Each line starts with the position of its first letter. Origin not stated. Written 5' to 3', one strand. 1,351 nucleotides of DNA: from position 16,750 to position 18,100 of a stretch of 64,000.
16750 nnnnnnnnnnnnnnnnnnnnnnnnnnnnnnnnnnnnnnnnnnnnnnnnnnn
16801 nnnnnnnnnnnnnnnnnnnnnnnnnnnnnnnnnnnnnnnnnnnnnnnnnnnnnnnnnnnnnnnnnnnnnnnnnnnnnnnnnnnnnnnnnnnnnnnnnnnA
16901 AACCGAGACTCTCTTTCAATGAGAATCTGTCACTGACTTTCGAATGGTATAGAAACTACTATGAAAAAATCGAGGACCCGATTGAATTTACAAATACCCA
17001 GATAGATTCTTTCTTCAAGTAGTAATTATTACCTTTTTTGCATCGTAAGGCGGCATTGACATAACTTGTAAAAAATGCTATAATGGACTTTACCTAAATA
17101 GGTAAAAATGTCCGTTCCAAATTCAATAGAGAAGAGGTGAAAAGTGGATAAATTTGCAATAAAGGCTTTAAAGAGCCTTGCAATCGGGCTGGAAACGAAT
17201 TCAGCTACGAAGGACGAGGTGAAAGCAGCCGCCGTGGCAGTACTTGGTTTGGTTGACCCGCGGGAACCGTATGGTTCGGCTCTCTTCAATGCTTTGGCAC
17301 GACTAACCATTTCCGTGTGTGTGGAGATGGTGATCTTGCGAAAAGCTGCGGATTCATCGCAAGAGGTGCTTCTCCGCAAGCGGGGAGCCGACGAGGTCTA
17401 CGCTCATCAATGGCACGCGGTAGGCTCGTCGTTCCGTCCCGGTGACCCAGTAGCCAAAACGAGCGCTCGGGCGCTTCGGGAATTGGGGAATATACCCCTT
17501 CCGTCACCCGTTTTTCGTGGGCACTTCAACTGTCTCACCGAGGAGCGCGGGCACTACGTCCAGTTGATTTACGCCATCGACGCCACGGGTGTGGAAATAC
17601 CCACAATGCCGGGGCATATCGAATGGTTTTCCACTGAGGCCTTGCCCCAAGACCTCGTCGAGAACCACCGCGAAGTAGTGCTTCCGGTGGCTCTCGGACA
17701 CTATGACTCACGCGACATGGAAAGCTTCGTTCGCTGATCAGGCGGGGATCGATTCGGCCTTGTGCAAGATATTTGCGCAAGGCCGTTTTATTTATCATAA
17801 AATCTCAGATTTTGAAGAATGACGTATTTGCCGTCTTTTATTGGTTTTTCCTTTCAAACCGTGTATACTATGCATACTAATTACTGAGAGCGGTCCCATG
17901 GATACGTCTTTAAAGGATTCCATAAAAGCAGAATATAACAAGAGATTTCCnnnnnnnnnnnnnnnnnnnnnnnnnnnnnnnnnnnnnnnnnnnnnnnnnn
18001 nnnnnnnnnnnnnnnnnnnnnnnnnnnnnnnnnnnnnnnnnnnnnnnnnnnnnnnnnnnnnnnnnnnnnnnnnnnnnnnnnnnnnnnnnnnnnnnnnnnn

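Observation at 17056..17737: Second promoter-equipped GC-rich insert between rfbG and rfbH, encoding a degenerate Nudix-like protein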

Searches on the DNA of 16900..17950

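Call 25: search_rna_families(source=window, start=16900, end=17950, threshold=evalue, max_evalue=1)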
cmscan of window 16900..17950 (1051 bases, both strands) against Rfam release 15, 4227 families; matches with E-value up to 1: 0.
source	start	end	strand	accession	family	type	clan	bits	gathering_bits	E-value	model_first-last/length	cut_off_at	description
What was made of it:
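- Tried and rejected: There is no Rfam match at E<=1 (call 25).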
